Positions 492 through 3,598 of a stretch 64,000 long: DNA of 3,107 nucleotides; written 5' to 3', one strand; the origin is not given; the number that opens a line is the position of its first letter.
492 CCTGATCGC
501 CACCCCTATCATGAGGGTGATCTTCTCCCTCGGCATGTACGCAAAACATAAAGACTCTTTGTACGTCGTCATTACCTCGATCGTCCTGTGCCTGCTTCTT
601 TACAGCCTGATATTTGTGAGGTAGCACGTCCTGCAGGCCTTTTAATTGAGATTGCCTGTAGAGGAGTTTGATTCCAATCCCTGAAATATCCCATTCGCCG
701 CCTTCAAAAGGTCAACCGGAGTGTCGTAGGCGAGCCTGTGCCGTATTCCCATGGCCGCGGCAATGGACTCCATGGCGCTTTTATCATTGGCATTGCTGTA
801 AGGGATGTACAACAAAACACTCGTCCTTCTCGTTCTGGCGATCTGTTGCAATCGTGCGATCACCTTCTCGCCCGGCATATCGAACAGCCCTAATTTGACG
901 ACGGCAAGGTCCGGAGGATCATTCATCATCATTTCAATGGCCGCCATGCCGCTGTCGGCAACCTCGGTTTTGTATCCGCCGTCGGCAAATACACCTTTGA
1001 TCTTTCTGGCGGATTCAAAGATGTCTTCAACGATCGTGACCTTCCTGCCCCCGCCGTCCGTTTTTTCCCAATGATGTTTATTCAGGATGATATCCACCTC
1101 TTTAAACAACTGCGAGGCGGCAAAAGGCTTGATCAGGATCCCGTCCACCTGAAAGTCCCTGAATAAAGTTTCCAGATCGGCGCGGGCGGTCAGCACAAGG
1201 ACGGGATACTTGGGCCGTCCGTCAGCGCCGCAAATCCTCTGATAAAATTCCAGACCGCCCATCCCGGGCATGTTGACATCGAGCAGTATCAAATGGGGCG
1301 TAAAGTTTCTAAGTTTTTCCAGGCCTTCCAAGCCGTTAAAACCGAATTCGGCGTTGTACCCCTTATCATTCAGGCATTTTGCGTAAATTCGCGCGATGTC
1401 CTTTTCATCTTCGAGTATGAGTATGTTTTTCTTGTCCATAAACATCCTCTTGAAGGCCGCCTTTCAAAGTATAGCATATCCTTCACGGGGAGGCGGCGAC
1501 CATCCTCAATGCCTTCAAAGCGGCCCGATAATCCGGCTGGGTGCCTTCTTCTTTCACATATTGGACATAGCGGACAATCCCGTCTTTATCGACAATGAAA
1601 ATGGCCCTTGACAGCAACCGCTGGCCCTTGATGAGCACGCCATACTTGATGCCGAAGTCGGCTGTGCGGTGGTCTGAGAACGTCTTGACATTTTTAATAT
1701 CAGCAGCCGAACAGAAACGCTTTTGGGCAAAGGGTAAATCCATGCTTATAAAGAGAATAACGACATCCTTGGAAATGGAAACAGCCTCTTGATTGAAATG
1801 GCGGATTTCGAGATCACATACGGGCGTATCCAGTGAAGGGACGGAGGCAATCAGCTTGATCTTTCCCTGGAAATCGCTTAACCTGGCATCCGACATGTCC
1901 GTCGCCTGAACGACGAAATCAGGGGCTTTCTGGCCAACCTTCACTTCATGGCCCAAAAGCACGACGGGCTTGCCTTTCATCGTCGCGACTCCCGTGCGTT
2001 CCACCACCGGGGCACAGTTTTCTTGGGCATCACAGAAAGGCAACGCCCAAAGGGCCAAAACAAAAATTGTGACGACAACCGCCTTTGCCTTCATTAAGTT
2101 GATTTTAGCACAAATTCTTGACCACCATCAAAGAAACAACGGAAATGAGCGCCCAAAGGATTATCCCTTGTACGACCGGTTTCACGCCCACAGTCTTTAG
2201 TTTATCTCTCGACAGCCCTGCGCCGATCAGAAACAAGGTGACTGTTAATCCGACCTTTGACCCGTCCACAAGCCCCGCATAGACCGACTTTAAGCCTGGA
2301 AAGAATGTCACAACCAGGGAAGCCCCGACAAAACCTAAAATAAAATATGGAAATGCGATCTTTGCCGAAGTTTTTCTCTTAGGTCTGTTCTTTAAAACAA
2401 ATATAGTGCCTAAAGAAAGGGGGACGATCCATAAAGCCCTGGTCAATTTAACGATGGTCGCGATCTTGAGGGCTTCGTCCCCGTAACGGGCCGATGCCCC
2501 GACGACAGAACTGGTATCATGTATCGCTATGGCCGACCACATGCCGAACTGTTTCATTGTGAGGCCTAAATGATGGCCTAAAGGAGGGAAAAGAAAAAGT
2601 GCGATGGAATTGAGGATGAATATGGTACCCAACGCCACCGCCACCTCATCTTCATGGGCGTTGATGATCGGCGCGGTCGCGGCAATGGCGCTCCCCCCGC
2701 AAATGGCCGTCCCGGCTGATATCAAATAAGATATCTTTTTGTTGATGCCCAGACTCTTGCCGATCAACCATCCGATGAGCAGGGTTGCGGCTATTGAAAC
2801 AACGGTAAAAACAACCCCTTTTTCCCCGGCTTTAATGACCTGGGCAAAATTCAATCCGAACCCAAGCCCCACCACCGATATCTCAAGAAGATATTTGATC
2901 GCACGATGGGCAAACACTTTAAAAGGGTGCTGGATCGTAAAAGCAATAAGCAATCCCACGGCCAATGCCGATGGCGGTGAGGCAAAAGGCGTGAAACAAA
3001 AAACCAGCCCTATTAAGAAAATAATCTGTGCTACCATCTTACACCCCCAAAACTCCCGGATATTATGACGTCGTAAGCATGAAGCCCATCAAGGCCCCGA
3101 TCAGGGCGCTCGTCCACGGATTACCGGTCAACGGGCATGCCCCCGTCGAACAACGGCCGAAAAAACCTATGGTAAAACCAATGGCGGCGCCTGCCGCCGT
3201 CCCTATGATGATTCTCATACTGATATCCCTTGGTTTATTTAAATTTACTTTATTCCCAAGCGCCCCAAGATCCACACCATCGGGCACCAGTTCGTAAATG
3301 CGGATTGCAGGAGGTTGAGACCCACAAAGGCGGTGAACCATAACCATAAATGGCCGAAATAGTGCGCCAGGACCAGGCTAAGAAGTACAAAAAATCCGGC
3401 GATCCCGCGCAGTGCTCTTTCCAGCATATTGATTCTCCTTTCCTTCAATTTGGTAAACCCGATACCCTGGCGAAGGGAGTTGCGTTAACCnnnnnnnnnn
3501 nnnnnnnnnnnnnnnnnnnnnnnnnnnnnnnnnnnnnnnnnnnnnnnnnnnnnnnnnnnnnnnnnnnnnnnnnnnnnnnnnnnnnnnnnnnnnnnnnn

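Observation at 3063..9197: ArsR-headed efflux operon with TolC and RND pump but no periplasmic adaptor, followed by thiol/sulfur-flavoured small membrane proteins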

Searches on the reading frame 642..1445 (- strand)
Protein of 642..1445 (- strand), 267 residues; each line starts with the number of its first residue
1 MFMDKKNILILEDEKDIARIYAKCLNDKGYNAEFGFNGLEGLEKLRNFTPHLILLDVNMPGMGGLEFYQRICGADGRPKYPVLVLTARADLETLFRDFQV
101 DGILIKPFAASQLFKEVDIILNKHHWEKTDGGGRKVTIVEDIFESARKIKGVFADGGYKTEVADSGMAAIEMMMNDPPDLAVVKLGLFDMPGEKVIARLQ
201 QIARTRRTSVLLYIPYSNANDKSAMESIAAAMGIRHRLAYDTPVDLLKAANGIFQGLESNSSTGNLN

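Call 4: search_protein_families(library=pfam, proteins=[window:642-1445:-], max_evalue=0.01)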
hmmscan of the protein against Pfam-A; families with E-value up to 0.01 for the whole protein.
window:642-1445:- (267 aa): 1 family
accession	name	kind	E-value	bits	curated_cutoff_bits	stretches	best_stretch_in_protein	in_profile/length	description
PF00072.30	Response_reg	-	3.5e-30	104.9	30.2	2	8-117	1-110/111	Response regulator receiver domain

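Call 5: search_protein_families(library=ncbifam, proteins=[window:642-1445:-], max_evalue=0.01)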
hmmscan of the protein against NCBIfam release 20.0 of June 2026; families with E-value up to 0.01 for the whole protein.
window:642-1445:- (267 aa): 91 families (the best 25 are shown)
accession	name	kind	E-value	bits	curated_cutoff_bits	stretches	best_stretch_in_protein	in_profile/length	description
NF045717.1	DVU0259_DivK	exception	7.3e-24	84.2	160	2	5-118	2-113/117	DVU0259 family response regulator domain-containing protein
NF008296.0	PRK11083.1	equivalog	8e-21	74.5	273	2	3-125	1-122/228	two-component system response regulator CreB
NF007969.0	PRK10693.1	equivalog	4.2e-20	72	329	2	5-116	7-118/337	two-component system response regulator RssB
TIGR01387.1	cztR_silR_copR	subfamily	2.3e-19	69.9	279.2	1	8-127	1-120/218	heavy metal response regulator transcription factor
TIGR02154.1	PhoB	equivalog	4.7e-19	68.6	296.2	2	5-126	2-125/226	phosphate regulon transcriptional regulator PhoB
NF040689.1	MtrAB_MtrA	equivalog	1.4e-18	67.1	300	2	8-125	1-117/219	MtrAB system response regulator MtrA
NF012023.0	PRK15479.1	equivalog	2.4e-18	66.5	337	2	8-115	3-110/224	transcriptional regulator TctD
NF008469.0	PRK11361.1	equivalog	3.1e-18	65.7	714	2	5-113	4-112/461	acetoacetate metabolism transcriptional regulator AtoC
NF045991.1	RespRegCtrARhodob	equivalog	6.5e-18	65.3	350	2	8-122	3-117/224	response regulator transcription factor CtrA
NF040534.1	resp_reg_YycF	equivalog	2.6e-17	62.8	340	1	6-130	1-124/231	response regulator YycF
NF041733.1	resp_reg_CseB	equivalog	4.9e-17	62.1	350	1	7-127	2-121/228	two-component system response regulator CseB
NF045944.1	ResRegRpaBCyano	equivalog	4.1e-16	59.1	330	1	9-128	1-119/229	response regulator transcription factor RpaB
NF051870.1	NAssimRespRegNtrX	equivalog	3.5e-15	55.8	600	1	6-118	2-116/452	nitrogen assimilation response regulator NtrX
NF053854.1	RespRegPhoBBctds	equivalog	1e-14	54.5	270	1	8-128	1-122/225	two-component system response regulator PhoB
NF007928.2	PRK10643.1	equivalog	2.5e-14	53.4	330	1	7-125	2-120/216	two-component system response regulator PmrA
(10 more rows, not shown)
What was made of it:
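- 642..1445 (-): Tandem receiver-domain protein with no output domain. It is the last gene of the co-directional run. Calls 4, 5 (two REC stretches).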

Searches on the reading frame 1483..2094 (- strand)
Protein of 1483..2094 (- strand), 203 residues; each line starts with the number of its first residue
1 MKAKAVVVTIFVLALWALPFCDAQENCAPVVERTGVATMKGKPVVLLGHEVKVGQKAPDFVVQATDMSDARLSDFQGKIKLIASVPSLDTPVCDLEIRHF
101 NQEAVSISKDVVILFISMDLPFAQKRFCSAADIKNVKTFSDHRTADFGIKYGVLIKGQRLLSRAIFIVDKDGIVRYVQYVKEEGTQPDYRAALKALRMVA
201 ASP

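Call 4: search_protein_families(library=pfam, proteins=[window:1483-2094:-], max_evalue=0.01)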
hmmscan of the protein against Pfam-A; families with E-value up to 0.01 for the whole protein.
window:1483-2094:- (203 aa): 2 families
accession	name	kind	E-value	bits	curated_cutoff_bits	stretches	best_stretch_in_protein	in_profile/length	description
PF08534.16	Redoxin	-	1.7e-26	93.2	26.6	1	52-193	1-148/148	Redoxin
PF00578.27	AhpC-TSA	-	5.1e-23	81.8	26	1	53-177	1-124/124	AhpC/TSA family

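Call 5: search_protein_families(library=ncbifam, proteins=[window:1483-2094:-], max_evalue=0.01)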
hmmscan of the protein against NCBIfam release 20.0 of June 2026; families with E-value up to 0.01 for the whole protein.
window:1483-2094:- (203 aa): 11 families
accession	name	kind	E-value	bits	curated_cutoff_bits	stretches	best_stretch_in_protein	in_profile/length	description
NF001808.0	PRK00522.1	equivalog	8.1e-57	191.3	123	1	38-197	5-166/167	thiol peroxidase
NF045827.1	perox_SUH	exception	2.4e-44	150.9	298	1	37-199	4-168/178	thiol peroxidase Prx-SUH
NF009668.0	PRK13189.1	equivalog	1.3e-09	37.7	211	1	51-186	10-152/224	peroxiredoxin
NF040737.1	peroxi_PrxU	equivalog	1.5e-09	37.9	270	1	49-179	34-173/233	thioredoxin-dependent peroxiredoxin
NF009669.0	PRK13190.1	equivalog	4.4e-08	32.6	261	1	51-184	3-141/203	putative peroxiredoxin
NF006960.0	PRK09437.1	equivalog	8.7e-08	32.2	140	1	51-177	4-135/156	thioredoxin-dependent thiol peroxidase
TIGR03137.1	AhpC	equivalog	5.5e-07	29.5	272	1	67-185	21-141/187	alkyl hydroperoxide reductase subunit C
NF053650.1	PerredPrxQDein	equivalog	2.2e-06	27.7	260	1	58-188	2-137/148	thioredoxin-dependent peroxiredoxin PrxQ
NF010122.0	PRK13599.1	equivalog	2.6e-06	27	456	1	53-197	9-161/220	peroxiredoxin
NF009670.0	PRK13191.1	equivalog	3e-05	23.6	374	1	53-199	9-163/215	putative peroxiredoxin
NF002854.0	PRK03147.1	subfamily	0.0004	20.3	170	1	50-119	35-104/176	thiol-disulfide oxidoreductase ResA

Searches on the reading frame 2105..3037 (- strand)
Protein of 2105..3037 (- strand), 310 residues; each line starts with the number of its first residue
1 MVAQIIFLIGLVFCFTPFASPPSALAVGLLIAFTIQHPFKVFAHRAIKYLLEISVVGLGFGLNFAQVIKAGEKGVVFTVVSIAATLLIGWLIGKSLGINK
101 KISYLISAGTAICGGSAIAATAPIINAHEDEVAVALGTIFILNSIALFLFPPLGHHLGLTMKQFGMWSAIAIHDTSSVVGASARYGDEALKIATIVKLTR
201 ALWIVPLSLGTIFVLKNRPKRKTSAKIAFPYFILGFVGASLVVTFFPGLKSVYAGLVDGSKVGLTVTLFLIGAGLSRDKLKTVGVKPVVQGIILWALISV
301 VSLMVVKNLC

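Call 4: search_protein_families(library=pfam, proteins=[window:2105-3037:-], max_evalue=0.01)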
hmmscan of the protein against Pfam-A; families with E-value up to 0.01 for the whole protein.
window:2105-3037:- (310 aa): 2 families
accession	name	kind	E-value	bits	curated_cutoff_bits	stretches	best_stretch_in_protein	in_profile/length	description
PF03601.19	Cons_hypoth698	-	2e-58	198.2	24.5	1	14-289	22-302/304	Conserved hypothetical protein 698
PF03812.18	KdgT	-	2.5e-06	27.6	25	1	26-133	172-281/305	2-keto-3-deoxygluconate permease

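Call 5: search_protein_families(library=ncbifam, proteins=[window:2105-3037:-], max_evalue=0.01)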
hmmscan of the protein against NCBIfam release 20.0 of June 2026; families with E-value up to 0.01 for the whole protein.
window:2105-3037:- (310 aa): 1 family
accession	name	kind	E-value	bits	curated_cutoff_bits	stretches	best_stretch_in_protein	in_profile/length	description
TIGR00698.1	TIGR00698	subfamily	5.4e-35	121.2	232.6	1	27-302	44-326/335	YeiH family putative sulfate export transporter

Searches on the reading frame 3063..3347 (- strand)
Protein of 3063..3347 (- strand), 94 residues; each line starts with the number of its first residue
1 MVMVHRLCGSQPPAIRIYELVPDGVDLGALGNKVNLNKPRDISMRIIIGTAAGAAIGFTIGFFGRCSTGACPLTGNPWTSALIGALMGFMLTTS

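Call 4: search_protein_families(library=pfam, proteins=[window:3063-3347:-], max_evalue=0.01)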
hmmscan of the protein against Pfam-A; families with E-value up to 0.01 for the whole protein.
window:3063-3347:- (94 aa): 2 families
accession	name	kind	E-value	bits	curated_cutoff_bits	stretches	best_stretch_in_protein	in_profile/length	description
PF19628.4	DUF6132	-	6.1e-12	45.4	23.2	1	45-91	7-53/60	Family of unknown function (DUF6132)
PF13441.11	Gly-zipper_YMGG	-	0.0015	18.6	28.9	0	47-89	8-36/45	YMGG-like Gly-zipper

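Call 5: search_protein_families(library=ncbifam, proteins=[window:3063-3347:-], max_evalue=0.01)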
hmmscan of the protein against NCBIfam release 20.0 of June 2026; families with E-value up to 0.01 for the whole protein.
window:3063-3347:- (94 aa): 1 family
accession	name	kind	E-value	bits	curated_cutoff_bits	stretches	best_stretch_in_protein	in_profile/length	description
NF038066.1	MptB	equivalog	0.0023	16.4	40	1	57-94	60-97/553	polyprenol phosphomannose-dependent alpha 1,6 mannosyltransferase MptB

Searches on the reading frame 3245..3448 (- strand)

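Call 4: search_protein_families(library=pfam, proteins=[window:3245-3448:-], max_evalue=0.01)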
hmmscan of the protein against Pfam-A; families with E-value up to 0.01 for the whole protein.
window:3245-3448:- (67 aa): 1 family
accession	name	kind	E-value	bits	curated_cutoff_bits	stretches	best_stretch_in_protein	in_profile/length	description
PF11127.14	YgaP-like_TM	-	1.4e-14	54.4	25.3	1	7-62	6-59/66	Inner membrane protein YgaP-like, transmembrane domain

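Call 5: search_protein_families(library=ncbifam, proteins=[window:3245-3448:-], max_evalue=0.01)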
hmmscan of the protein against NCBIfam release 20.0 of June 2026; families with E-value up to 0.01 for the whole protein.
window:3245-3448:- (67 aa): 0 families
